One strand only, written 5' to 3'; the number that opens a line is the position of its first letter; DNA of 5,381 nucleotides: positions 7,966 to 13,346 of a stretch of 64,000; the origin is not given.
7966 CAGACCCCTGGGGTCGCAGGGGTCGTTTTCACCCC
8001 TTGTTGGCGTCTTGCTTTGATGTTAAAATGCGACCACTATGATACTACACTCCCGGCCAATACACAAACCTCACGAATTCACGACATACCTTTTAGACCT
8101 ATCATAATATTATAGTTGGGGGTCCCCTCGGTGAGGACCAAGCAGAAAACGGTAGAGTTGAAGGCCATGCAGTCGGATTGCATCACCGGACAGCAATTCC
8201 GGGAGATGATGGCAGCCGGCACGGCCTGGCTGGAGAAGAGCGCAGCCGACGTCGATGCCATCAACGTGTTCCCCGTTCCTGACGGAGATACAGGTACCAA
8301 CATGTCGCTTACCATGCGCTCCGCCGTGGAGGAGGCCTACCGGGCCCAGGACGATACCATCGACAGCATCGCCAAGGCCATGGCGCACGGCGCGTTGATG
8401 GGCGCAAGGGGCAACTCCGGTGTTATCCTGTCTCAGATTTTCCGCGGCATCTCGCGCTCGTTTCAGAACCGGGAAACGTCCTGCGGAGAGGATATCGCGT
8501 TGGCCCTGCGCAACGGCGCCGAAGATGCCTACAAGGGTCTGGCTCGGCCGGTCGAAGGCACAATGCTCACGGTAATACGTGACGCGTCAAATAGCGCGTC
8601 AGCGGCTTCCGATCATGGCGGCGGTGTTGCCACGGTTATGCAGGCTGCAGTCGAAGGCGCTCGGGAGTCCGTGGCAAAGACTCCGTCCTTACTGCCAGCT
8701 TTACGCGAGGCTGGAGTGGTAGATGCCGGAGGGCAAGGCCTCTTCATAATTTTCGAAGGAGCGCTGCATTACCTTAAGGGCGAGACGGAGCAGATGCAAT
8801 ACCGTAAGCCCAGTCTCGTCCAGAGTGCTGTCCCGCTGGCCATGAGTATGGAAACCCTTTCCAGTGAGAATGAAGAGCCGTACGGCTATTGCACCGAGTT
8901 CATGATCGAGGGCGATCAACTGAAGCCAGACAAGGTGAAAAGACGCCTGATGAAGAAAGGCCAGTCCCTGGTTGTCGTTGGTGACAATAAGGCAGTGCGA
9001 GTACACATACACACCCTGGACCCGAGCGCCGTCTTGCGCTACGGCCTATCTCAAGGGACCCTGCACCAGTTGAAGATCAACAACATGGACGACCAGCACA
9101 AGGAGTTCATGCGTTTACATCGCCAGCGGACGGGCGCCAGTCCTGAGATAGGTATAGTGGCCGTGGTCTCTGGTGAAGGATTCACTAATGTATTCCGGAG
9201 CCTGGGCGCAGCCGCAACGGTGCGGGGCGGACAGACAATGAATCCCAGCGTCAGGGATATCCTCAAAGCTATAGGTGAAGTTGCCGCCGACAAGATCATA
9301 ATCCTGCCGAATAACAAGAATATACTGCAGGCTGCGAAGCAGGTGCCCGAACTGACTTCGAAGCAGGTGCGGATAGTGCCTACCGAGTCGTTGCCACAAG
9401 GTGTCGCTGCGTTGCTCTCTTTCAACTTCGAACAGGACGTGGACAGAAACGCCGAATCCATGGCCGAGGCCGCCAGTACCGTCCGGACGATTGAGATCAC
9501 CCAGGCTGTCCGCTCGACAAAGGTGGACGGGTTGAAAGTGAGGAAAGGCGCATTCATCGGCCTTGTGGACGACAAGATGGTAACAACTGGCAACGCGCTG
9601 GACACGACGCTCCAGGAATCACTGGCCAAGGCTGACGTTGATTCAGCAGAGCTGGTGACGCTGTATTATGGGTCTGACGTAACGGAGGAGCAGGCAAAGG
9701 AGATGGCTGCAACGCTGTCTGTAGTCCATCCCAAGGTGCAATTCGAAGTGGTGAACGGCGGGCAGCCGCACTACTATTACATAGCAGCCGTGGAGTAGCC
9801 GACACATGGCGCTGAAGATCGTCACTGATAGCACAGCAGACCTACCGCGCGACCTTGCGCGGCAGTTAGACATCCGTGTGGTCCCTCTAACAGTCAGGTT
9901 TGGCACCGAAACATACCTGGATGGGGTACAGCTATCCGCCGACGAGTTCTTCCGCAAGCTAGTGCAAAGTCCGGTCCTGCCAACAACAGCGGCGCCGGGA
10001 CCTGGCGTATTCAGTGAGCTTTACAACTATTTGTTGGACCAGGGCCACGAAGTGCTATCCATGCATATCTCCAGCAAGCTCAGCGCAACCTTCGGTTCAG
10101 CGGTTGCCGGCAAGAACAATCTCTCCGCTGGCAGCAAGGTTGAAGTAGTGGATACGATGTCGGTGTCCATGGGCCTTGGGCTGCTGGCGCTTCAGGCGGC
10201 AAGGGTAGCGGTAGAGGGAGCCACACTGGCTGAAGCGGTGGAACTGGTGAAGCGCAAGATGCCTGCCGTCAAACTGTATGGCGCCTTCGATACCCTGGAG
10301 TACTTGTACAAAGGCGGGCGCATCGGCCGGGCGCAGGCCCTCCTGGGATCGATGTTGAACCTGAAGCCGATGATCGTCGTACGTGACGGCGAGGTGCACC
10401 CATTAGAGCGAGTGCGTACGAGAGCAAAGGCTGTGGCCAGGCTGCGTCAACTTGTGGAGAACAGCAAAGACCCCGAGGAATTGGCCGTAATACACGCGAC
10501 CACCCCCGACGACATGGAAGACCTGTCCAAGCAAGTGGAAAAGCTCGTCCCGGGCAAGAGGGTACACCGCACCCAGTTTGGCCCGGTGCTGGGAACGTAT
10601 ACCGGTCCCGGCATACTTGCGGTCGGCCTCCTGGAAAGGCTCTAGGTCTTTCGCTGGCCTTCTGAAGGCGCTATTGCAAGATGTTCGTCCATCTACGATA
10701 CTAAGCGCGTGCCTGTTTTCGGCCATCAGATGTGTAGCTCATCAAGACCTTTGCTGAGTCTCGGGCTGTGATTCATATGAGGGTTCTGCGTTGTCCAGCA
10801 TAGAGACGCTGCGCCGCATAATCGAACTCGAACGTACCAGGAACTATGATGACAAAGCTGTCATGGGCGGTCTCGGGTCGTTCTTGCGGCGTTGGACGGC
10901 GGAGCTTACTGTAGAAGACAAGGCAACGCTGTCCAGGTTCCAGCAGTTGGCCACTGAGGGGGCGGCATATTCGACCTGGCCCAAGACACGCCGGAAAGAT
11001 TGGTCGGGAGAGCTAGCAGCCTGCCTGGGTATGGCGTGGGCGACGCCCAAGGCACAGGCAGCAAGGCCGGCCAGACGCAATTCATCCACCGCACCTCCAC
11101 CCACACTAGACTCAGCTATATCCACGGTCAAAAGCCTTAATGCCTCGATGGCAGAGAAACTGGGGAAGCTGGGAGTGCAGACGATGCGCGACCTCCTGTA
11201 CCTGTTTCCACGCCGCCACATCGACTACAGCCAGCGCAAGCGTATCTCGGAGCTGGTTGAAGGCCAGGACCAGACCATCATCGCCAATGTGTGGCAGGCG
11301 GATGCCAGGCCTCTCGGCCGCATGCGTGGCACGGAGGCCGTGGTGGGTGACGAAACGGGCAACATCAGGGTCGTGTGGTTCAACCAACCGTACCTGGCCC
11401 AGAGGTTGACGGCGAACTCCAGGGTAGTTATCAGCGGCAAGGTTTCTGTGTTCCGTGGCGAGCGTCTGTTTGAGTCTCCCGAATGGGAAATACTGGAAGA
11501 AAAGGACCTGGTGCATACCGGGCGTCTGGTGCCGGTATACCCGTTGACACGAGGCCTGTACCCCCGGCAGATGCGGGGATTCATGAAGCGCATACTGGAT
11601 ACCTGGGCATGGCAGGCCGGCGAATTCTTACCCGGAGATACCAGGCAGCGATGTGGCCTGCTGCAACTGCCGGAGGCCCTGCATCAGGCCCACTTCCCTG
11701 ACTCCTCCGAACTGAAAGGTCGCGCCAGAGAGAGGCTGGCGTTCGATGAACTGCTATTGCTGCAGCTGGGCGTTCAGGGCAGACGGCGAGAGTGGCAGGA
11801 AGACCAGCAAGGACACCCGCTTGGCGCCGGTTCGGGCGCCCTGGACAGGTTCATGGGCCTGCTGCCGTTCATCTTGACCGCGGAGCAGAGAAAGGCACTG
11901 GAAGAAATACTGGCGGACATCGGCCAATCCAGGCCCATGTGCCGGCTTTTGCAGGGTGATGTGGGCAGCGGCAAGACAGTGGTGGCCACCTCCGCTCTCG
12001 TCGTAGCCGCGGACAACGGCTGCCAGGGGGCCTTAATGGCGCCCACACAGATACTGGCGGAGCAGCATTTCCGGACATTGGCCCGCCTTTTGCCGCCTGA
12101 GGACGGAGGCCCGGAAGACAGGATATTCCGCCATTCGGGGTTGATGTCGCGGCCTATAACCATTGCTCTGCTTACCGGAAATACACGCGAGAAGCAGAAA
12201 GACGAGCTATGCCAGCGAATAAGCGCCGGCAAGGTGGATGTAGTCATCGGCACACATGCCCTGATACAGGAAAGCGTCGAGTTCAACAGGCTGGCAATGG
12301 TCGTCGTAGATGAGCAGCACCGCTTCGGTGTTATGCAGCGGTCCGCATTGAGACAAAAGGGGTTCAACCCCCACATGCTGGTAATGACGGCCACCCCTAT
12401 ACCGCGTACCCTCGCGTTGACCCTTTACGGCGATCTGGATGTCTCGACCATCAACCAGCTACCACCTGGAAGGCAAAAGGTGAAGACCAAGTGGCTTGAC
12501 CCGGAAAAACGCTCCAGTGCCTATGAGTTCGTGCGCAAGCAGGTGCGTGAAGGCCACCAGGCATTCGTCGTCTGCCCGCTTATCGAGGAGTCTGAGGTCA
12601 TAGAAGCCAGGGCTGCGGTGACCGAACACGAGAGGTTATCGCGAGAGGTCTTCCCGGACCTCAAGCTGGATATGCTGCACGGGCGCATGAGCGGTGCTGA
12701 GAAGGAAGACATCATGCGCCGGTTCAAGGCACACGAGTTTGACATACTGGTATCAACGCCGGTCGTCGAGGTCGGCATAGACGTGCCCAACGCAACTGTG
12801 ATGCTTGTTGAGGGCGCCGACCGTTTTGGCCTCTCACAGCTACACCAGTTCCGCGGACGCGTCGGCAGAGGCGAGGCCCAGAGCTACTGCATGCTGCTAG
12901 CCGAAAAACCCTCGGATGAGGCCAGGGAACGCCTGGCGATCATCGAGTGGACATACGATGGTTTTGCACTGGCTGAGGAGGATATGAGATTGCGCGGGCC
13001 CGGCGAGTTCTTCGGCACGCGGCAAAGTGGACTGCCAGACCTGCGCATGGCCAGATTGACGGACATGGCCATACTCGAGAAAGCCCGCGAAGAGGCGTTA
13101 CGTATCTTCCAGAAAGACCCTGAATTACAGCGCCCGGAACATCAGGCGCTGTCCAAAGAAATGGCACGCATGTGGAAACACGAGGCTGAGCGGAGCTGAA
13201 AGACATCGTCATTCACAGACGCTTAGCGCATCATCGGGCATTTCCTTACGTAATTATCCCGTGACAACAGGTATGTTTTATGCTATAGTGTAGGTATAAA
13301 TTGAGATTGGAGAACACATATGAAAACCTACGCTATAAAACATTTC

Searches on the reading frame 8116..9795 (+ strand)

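Call 48: search_protein_families(library=pfam, proteins=[window:8116-9795:+], max_evalue=0.00001)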
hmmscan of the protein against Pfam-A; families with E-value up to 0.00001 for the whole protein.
window:8116-9795:+ (560 aa): 3 families
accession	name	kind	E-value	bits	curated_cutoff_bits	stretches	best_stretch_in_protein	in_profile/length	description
PF13684.11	FakA-like_C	-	2.2e-75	253.2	23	1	346-560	1-216/216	Fatty acid kinase subunit A-like, C-terminal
PF02734.22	Dak2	-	1.3e-44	152.6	27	1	53-216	1-172/174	DAK2 domain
PF21645.3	FakA-like_M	-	1.1e-25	89.7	24.9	1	256-330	2-79/80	Fatty acid kinase subunit A-like, middle domain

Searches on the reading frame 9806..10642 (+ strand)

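Call 48: search_protein_families(library=pfam, proteins=[window:9806-10642:+], max_evalue=0.00001)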
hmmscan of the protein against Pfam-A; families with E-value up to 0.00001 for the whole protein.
window:9806-10642:+ (279 aa): 1 family
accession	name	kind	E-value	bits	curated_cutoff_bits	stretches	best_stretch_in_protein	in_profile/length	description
PF02645.21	DegV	-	2.2e-82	277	27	1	3-277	2-279/280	Uncharacterised protein, DegV family COG1307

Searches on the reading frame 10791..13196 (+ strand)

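Call 48: search_protein_families(library=pfam, proteins=[window:10791-13196:+], max_evalue=0.00001)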
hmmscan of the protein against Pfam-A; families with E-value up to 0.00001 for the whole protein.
window:10791-13196:+ (802 aa): 6 families
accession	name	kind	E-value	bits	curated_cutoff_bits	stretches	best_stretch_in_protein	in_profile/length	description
PF17191.10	RecG_wedge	-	1.5e-24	86.9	23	1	114-267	6-157/162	RecG wedge domain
PF00271.37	Helicase_C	-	3.4e-22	79.2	23.5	1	579-693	8-108/110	Helicase conserved C-terminal domain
PF00270.35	DEAD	-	2.1e-21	76.8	26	1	364-541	2-164/167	DEAD/DEAH box helicase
PF19833.4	RecG_dom3_C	-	2.7e-15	56.6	26.8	1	721-798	1-80/87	ATP-dependent DNA helicase RecG, domain 3, C-terminal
PF04851.21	ResIII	-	2.6e-08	34.4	22.5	1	362-536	4-162/164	Type III restriction enzyme, res subunit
PF01336.31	tRNA_anti-codon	-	5e-06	26.8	27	0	183-224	20-63/75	OB-fold nucleic acid binding domain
